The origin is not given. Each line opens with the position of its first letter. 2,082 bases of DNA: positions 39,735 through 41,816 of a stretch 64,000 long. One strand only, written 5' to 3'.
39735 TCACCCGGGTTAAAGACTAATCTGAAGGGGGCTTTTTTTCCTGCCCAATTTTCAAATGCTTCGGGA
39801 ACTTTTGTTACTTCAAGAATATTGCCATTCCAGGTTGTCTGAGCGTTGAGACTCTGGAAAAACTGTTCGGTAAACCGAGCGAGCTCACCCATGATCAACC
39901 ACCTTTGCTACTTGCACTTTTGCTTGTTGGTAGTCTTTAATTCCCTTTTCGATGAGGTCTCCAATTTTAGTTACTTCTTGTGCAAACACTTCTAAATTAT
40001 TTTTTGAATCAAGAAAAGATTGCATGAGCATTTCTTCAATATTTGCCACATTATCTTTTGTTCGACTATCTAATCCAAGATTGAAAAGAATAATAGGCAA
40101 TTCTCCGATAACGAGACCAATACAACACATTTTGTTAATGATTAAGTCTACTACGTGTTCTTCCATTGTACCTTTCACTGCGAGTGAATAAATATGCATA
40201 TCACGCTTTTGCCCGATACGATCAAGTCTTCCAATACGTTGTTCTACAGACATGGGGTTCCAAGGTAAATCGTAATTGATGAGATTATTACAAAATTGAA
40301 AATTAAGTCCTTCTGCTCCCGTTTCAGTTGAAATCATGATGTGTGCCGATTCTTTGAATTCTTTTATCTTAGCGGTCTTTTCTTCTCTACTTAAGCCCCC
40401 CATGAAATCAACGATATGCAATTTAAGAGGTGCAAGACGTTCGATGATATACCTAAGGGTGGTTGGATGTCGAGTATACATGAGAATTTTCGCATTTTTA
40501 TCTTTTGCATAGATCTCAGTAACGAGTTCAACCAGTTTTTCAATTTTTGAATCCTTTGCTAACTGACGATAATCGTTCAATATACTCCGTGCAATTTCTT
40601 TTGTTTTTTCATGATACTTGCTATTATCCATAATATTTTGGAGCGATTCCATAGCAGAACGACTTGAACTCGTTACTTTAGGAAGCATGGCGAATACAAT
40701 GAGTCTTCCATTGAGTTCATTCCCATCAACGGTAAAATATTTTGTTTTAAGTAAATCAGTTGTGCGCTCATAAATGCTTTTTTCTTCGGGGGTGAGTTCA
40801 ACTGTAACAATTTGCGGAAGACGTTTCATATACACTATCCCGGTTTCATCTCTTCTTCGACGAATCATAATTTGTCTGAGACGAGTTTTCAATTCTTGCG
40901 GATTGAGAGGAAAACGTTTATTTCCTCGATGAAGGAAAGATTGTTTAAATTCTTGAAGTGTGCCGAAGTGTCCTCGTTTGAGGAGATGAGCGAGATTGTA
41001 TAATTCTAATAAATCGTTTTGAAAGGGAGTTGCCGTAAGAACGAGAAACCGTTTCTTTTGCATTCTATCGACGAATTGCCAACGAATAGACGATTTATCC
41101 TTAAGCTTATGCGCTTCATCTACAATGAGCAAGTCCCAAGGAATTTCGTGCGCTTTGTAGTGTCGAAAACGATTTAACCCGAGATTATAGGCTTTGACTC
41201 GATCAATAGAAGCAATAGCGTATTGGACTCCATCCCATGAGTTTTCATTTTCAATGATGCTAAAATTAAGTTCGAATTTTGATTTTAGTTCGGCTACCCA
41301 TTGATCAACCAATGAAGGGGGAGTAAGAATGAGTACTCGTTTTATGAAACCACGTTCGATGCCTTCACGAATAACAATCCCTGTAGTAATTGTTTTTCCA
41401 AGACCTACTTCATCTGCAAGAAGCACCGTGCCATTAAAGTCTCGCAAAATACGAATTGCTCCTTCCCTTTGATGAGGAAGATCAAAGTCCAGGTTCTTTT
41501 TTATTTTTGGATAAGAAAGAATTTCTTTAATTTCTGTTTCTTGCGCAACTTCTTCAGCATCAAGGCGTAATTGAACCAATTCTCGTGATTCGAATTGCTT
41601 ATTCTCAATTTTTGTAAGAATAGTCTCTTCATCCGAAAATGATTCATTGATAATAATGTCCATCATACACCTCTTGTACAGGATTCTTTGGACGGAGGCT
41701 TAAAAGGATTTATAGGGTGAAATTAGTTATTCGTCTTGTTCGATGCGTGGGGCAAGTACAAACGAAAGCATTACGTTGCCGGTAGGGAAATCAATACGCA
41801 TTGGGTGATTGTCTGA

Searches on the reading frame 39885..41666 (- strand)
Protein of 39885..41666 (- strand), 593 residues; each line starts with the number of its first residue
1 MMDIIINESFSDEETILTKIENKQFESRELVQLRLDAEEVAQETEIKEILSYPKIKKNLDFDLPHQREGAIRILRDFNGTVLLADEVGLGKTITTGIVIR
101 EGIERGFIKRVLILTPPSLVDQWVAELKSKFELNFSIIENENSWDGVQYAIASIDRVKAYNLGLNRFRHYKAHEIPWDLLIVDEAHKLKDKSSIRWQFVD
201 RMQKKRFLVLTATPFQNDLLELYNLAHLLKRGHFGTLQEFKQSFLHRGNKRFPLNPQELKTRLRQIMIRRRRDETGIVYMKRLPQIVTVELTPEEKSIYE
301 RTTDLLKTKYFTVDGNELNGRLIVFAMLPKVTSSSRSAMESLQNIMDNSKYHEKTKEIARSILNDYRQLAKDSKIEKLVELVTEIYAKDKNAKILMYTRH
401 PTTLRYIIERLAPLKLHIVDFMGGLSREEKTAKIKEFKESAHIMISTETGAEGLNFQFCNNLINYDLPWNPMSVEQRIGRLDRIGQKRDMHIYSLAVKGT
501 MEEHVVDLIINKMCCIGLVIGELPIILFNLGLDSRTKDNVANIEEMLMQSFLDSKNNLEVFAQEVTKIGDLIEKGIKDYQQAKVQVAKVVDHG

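Call 76: find_encoding_contigs(protein=window:39885-41666:-, flank=10000, max_places=1)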
Protein window:39885-41666:- (593 aa): 1 contig read that carries it; 1 place shown.
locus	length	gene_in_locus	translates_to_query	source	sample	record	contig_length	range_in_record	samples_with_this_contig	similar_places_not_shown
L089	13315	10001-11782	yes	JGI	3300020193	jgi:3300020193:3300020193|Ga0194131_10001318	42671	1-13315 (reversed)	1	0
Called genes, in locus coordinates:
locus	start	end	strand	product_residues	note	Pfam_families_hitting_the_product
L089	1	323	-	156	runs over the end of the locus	-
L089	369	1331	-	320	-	PF00890:FAD_binding_2 (faint), PF01134:GIDA (faint), PF01266:DAO (faint), PF07992:Pyr_redox_2, PF13738:Pyr_redox_3, PF00070:Pyr_redox (weak)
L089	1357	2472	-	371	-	PF01370:Epimerase (weak), PF03435:Sacchrp_dh_NADP, PF16653:Sacchrp_dh_C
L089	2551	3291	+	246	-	PF00565:SNase, PF00932:LTD (weak)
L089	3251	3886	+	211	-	-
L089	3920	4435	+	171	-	PF27325:MJ0538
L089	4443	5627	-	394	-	PF22076:Cep192_D6 (faint)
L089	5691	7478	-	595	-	-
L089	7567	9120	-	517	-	PF01896:DNA_primase_S (weak)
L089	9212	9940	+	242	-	PF00705:PCNA_N, PF02747:PCNA_C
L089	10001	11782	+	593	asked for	PF00176:SNF2-rel_dom, PF04851:ResIII, PF00270:DEAD, PF00271:Helicase_C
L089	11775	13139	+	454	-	-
